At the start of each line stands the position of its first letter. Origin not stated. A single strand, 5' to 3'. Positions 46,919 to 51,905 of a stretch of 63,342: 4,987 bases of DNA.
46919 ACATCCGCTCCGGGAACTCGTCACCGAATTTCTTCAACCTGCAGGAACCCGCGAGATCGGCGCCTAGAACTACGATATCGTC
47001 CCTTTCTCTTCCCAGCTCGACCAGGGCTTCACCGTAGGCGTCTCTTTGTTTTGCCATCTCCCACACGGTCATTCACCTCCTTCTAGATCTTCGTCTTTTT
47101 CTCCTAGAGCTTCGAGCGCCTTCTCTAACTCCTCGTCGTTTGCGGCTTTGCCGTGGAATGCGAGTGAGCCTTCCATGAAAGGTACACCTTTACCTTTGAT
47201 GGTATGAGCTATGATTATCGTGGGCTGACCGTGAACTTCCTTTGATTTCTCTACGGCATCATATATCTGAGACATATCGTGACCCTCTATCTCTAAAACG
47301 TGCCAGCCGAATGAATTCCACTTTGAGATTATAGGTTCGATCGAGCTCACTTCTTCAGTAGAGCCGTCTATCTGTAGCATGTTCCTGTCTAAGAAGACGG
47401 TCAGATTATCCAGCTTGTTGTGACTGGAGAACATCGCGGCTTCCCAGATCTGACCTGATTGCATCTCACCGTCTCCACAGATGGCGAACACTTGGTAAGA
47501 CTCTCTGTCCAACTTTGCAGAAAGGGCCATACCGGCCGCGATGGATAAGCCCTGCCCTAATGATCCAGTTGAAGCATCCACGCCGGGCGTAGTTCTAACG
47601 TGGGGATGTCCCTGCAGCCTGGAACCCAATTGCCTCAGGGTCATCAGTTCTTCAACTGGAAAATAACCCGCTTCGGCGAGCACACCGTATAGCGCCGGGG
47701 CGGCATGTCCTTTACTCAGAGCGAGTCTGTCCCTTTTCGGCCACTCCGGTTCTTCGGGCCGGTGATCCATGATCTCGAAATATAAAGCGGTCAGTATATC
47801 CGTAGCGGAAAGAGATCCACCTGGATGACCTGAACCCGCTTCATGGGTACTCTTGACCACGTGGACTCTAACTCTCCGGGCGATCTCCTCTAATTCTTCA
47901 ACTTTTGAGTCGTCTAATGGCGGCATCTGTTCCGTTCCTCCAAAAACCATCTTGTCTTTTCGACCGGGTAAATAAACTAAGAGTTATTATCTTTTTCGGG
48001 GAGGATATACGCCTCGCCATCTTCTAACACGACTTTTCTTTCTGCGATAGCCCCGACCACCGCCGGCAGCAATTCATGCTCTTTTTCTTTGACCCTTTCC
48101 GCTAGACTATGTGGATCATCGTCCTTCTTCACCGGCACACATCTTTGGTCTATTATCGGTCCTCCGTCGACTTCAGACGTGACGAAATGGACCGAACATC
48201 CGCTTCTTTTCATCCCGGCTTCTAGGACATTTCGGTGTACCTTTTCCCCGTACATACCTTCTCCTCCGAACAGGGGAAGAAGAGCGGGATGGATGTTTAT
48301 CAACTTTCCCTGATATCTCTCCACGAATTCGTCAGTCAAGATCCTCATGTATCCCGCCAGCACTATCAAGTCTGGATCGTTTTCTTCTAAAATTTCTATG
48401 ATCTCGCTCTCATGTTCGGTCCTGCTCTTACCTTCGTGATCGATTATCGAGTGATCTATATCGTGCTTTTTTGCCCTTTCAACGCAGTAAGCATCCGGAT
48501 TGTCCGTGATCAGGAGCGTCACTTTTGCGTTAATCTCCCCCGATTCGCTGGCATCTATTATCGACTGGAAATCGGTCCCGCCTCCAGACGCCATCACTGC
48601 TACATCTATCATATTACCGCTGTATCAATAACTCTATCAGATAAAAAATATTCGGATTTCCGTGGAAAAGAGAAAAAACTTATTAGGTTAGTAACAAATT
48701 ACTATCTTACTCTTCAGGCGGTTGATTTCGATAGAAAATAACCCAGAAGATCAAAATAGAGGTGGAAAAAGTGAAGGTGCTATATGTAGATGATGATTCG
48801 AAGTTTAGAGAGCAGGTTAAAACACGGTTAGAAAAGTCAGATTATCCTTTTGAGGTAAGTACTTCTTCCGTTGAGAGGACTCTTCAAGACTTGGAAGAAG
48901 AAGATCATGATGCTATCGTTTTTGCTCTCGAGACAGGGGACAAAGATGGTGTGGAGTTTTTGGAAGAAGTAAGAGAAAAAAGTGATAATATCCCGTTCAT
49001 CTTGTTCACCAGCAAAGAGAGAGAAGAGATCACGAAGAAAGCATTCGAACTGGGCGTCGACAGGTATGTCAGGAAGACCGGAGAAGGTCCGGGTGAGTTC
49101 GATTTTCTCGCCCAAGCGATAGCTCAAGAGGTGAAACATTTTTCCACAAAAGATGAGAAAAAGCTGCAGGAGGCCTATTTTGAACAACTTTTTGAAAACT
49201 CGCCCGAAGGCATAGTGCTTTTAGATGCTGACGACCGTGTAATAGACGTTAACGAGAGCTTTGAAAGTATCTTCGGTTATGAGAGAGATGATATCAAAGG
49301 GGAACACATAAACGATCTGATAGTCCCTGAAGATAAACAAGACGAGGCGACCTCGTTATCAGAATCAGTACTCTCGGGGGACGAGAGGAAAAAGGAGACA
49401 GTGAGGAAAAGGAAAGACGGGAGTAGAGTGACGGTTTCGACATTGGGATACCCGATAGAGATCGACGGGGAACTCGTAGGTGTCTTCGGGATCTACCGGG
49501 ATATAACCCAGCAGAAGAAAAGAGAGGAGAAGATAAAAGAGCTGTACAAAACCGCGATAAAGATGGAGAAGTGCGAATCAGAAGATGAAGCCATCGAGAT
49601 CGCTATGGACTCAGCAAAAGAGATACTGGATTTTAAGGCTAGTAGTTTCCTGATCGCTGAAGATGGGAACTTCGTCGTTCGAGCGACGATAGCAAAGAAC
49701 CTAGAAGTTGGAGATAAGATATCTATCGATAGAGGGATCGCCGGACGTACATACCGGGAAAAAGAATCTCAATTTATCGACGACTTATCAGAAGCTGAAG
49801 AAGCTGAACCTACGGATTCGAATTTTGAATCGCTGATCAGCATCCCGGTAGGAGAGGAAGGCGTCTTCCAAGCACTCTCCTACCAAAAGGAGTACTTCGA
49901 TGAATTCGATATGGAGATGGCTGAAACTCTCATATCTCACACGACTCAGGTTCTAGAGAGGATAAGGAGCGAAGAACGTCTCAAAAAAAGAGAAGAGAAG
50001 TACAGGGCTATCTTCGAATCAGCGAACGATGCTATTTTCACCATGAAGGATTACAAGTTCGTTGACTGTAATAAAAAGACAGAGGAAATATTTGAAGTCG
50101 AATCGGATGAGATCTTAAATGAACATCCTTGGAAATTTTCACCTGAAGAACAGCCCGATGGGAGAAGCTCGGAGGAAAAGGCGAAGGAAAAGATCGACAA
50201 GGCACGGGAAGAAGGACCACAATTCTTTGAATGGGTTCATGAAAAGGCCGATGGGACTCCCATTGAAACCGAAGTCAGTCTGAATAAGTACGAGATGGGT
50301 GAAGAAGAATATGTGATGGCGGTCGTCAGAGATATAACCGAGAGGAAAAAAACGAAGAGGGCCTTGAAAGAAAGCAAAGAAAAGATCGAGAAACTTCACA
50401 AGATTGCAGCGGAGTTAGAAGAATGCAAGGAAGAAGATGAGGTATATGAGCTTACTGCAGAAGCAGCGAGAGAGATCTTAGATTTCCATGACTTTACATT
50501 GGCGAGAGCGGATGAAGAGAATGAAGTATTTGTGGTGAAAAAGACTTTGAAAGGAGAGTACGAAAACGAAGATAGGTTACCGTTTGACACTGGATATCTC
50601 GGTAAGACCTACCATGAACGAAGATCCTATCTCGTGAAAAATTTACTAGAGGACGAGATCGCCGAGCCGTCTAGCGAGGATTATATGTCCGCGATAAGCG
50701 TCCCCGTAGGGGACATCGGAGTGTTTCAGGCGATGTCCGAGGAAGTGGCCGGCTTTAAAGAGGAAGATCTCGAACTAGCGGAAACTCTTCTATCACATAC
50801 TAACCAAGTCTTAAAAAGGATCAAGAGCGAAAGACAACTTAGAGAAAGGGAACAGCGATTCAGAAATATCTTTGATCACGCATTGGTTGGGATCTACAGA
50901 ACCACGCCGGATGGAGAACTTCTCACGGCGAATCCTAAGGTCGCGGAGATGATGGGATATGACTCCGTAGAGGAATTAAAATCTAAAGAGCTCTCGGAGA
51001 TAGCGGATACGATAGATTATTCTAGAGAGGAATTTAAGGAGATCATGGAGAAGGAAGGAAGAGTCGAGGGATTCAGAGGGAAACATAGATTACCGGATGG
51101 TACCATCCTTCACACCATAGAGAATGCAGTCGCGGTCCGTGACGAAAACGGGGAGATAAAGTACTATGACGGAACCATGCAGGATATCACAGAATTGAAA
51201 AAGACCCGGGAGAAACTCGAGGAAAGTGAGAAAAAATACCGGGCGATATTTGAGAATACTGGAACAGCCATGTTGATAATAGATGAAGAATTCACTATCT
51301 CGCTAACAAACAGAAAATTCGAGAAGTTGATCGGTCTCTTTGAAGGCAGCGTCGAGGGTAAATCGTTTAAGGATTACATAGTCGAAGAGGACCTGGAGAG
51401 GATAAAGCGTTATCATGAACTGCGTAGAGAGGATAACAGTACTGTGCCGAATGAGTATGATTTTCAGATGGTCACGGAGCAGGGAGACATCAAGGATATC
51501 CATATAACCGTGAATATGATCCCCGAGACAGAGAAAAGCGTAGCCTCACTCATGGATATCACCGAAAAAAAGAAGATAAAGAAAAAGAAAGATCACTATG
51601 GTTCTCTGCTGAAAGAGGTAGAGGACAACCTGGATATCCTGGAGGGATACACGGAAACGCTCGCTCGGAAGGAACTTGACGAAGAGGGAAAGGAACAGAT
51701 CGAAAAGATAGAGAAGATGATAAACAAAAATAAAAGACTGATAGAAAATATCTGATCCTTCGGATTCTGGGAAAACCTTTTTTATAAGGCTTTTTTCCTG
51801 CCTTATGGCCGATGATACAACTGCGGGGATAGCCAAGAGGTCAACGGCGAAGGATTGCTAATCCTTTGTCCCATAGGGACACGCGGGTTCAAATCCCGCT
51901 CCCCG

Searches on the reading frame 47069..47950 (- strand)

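Call 92: search_protein_families(library=pfam, proteins=[window:47069-47950:-], max_evalue=0.001)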
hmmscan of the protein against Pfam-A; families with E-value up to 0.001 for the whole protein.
window:47069-47950:- (293 aa): 5 families
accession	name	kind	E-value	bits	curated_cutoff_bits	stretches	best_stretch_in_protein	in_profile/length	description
PF00456.26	Transketolase_N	-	6.1e-63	213.2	22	1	22-285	4-278/334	Transketolase, thiamine diphosphate binding domain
PF13292.11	DXP_synthase_N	-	5.2e-14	52.6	21.2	1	14-195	12-176/274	1-deoxy-D-xylulose-5-phosphate synthase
PF00676.26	E1_dh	-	2.9e-08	33.5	22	1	109-238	82-209/300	Dehydrogenase E1 component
PF02775.26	TPP_enzyme_C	-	7.4e-05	23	21.9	1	126-188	25-81/151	Thiamine pyrophosphate enzyme, C-terminal TPP binding domain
PF09364.15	XFP_N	-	8.8e-05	21.9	23.7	1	120-231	131-242/364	XFP N-terminal domain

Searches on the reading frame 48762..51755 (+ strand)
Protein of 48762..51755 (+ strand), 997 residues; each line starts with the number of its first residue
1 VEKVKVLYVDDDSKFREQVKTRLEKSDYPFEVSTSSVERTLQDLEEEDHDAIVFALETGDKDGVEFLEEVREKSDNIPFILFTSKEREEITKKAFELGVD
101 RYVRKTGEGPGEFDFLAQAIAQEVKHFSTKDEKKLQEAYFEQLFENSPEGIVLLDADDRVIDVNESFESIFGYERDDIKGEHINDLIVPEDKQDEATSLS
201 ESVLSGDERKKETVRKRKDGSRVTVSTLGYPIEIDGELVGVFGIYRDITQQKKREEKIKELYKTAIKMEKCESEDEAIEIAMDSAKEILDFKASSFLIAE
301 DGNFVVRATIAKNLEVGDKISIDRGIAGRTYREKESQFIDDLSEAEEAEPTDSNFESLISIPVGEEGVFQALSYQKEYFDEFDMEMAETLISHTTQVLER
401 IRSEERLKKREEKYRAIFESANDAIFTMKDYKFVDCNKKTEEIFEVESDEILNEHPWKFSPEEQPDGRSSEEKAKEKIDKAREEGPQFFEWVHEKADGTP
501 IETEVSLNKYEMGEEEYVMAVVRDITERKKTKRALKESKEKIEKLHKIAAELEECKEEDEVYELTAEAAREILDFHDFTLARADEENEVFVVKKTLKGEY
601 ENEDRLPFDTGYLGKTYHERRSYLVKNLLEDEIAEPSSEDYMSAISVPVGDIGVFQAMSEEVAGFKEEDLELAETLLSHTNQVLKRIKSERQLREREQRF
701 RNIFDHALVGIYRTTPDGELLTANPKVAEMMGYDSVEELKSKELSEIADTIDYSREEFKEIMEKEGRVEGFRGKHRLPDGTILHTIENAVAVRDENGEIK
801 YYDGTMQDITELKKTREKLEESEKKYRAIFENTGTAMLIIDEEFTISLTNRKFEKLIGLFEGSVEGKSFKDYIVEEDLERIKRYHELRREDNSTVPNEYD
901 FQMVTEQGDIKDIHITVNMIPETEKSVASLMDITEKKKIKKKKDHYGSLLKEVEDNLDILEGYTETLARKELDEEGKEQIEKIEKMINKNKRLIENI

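Call 92: search_protein_families(library=pfam, proteins=[window:48762-51755:+], max_evalue=0.001)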
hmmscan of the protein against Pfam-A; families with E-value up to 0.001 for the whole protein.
window:48762-51755:+ (997 aa): 13 families
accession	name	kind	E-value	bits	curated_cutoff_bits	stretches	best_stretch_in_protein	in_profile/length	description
PF00989.32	PAS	-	2.7e-52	176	22.6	4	140-248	3-113/113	PAS fold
PF13426.13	PAS_9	-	5.2e-48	162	27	4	148-250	1-103/103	PAS domain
PF08448.16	PAS_4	-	1.5e-40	138.3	23.1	3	144-252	1-109/110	PAS fold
PF13188.13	PAS_8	-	3.1e-39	132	21.8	4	139-187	2-51/65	PAS domain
PF13185.12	GAF_2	-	1.2e-25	90.8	28.6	2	556-684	2-135/136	GAF domain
PF08447.18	PAS_3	-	4.4e-24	85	25.6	2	161-244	2-88/89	PAS fold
PF00072.30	Response_reg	-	2.7e-15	56.9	30.2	1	6-106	1-100/111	Response regulator receiver domain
PF01590.32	GAF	-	3.7e-11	44.1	22.4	0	559-681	3-130/133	GAF domain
PF12860.13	PAS_7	-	1.5e-09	38.5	27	1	145-256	2-115/115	PAS fold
PF24820.1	Diguanyl_cycl_sensor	-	6.9e-07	29.6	28.1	0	835-925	7-101/109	Diguanylate cyclase-like sensor domain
PF13596.12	PAS_10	-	1.1e-05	26.5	22.1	1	142-249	3-106/106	PAS domain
PF13492.12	GAF_3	-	1.8e-05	25.6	27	0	274-394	2-123/129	GAF domain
PF18698.7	HisK_sensor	-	0.00091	20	27.3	0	259-307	7-54/126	Histidine kinase sensor domain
